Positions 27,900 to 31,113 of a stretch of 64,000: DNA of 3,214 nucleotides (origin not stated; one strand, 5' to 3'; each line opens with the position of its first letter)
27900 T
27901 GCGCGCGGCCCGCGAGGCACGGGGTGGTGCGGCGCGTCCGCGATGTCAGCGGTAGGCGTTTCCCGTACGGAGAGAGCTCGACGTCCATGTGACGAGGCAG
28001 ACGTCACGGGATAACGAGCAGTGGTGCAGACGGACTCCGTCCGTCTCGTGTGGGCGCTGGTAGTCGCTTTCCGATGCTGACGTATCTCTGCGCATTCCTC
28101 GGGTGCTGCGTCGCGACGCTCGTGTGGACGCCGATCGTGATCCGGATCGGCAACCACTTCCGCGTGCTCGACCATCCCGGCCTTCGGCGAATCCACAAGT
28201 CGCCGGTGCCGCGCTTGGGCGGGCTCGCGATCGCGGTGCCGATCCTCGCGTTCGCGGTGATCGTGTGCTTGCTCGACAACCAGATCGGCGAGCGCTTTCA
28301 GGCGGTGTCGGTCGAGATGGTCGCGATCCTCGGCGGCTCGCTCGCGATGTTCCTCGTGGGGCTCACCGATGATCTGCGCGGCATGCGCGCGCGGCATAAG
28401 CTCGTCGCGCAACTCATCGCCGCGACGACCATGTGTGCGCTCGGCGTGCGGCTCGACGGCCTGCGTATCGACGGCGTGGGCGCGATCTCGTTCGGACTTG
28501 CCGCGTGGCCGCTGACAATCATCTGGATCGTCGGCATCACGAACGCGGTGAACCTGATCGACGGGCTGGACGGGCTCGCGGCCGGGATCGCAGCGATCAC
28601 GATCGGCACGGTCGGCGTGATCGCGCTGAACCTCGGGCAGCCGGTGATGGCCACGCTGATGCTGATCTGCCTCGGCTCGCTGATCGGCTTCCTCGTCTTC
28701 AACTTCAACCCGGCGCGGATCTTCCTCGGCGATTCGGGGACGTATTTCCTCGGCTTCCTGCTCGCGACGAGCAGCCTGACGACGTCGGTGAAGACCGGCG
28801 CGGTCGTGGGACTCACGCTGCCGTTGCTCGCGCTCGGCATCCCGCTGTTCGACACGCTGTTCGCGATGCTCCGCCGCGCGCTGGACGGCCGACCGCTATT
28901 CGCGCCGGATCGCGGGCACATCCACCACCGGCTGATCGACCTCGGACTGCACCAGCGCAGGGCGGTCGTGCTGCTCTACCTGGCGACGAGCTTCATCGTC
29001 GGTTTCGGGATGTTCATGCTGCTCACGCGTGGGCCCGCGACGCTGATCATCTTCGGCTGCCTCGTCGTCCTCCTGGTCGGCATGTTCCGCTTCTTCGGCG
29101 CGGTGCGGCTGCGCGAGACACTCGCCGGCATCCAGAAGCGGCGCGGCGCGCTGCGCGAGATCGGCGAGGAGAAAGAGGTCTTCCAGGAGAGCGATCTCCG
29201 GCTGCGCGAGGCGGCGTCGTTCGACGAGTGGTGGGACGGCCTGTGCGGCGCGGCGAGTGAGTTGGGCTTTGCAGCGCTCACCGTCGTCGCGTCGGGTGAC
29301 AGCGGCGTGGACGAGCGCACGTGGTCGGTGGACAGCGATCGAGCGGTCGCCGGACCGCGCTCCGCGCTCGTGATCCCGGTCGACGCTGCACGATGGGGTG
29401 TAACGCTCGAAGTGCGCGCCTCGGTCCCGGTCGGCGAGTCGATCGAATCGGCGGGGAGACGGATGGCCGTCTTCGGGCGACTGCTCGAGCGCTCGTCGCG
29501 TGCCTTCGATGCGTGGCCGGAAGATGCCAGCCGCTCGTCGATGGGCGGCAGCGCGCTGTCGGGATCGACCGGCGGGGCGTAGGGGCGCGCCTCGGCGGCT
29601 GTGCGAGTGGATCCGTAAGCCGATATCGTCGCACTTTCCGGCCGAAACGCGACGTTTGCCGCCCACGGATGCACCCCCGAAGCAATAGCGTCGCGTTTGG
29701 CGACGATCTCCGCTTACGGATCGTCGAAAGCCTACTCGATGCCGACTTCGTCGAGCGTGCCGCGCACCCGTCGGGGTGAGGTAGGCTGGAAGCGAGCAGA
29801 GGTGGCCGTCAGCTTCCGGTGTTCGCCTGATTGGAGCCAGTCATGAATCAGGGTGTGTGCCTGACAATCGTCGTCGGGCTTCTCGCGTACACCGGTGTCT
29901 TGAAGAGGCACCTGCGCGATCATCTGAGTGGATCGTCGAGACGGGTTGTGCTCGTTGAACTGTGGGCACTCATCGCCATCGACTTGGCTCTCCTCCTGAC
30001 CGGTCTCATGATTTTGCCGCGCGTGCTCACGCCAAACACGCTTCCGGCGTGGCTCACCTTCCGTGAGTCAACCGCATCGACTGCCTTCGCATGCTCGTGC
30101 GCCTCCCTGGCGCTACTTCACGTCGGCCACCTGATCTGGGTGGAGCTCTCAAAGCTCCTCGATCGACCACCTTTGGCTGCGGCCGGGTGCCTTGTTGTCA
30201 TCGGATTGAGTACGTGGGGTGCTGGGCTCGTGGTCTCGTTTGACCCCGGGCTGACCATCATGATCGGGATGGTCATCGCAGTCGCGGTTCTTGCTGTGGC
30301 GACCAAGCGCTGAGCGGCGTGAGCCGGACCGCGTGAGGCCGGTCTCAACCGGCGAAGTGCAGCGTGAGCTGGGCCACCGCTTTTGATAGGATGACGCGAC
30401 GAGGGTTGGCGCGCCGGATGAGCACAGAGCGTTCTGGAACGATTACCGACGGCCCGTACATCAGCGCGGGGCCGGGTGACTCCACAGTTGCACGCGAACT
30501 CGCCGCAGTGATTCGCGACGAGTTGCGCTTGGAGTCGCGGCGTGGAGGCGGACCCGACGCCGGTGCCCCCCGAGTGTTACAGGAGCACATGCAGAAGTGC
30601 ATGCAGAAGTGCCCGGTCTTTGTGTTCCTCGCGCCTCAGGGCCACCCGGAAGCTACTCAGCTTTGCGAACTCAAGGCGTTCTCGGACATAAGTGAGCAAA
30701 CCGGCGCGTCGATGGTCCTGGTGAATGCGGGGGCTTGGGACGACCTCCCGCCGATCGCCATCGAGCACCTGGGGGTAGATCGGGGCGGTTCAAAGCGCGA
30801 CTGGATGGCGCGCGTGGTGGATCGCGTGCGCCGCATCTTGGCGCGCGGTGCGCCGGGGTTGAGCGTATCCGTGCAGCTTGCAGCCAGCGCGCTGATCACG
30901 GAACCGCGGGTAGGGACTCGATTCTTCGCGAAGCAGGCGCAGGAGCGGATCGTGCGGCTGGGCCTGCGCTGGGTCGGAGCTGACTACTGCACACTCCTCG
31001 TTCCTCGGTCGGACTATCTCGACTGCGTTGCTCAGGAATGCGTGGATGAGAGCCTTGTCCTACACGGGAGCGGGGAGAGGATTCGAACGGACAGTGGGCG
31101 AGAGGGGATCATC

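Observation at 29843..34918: Compact lower-GC four-gene module (4-TM protein, 935-aa TIR-like/GAF/HAD-like protein, atypical kinase, canonical Hanks kinase): best candidate for an undescribed system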

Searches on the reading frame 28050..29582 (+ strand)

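Call 13: search_protein_families(library=pfam, proteins=[window:28050-29582:+], max_evalue=0.001)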
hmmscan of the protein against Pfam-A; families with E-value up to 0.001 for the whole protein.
window:28050-29582:+ (510 aa): 1 family
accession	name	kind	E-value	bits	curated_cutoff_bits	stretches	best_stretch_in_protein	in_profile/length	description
PF00953.26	Glycos_transf_4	-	7.4e-39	133.7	27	1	91-244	2-158/160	Glycosyl transferase family 4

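Call 14: search_protein_families(library=ncbifam, proteins=[window:28050-29582:+], max_evalue=0.01)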
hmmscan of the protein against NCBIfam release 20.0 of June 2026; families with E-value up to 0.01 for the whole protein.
window:28050-29582:+ (510 aa): 3 families
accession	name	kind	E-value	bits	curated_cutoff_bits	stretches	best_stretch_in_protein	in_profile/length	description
TIGR02380.1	ECA_wecA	exception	1.9e-32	112.7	326.05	1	15-343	7-328/346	UDP-N-acetylglucosamine--undecaprenyl-phosphate N-acetylglucosaminephosphotransferase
NF053644.1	MraY_archaea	equivalog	6.4e-32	111.2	450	2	115-316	151-335/340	pseudomurein biosynthesis MraY family phospho-N-acetylmuramoyl-pentapeptide-transferase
TIGR00445.1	mraY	equivalog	1.4e-19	70.7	192.05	1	47-252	29-252/321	phospho-N-acetylmuramoyl-pentapeptide-transferase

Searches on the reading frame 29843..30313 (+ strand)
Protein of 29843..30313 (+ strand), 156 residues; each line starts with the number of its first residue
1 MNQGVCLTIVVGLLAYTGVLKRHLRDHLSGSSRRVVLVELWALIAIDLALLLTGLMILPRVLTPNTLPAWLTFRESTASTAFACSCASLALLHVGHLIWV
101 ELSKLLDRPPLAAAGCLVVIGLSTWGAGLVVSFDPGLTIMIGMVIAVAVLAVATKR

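Call 7: search_protein_families(library=pfam, proteins=[window:29843-30313:+], max_evalue=0.1)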
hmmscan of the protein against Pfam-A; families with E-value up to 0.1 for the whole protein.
window:29843-30313:+ (156 aa): 0 families

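Call 8: search_protein_families(library=padloc, proteins=[window:29843-30313:+], max_evalue=0.1)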
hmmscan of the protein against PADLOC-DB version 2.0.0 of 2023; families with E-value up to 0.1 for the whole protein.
window:29843-30313:+ (156 aa): 0 families

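Call 14: search_protein_families(library=ncbifam, proteins=[window:29843-30313:+], max_evalue=0.01)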
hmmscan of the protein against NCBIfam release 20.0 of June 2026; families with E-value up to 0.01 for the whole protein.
window:29843-30313:+ (156 aa): 0 families

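Call 95: search_dna_similar(query=window:29843-30313:+, collection=plasmids, mode=protein, max_evalue=0.01)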
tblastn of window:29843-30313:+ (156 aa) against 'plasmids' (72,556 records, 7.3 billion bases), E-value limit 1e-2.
No match.

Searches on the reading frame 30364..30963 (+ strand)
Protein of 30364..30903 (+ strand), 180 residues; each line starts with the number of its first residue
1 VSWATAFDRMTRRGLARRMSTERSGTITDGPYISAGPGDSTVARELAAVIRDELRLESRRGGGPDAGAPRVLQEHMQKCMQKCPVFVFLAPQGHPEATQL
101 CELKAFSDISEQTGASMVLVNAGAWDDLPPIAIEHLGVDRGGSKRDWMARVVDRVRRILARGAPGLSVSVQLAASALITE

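Call 64: search_protein_families(library=pfam, proteins=[window:30364-30903:+], max_evalue=10)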
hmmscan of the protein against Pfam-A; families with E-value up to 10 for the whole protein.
window:30364-30903:+ (180 aa): 0 families

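Call 74: predict_structure(alignment_id=A4)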
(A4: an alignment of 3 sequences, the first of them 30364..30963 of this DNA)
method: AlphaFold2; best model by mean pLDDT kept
length: 200 residues; sequences in the alignment: 3
mean_pLDDT: 41.1   pTM: 0.37
mean pLDDT of the five models: 41.1, 37.5, 37.0, 36.4, 35.3
residues with pLDDT >= 90: 0; 70-90: 0; 50-70: 42; < 50: 158
segments of 3 or more residues with pLDDT < 50: 1-40, 83-105, 108-152, 154-200
pLDDT, mean of each block of 10 residues (from residue 1): 31 33 37 42 57 58 52 60 47 40 47 40 32 32 43 46 32 30 32 33
secondary structure, 60 per line:
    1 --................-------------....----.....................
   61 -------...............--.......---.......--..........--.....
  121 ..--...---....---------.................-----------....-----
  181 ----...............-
elements in order: H3-18 E32-35 H40-60 H68-82 E85-91 H95-101 H104-113 E116-122 H131-134 H144-160 H172-175 H185-199
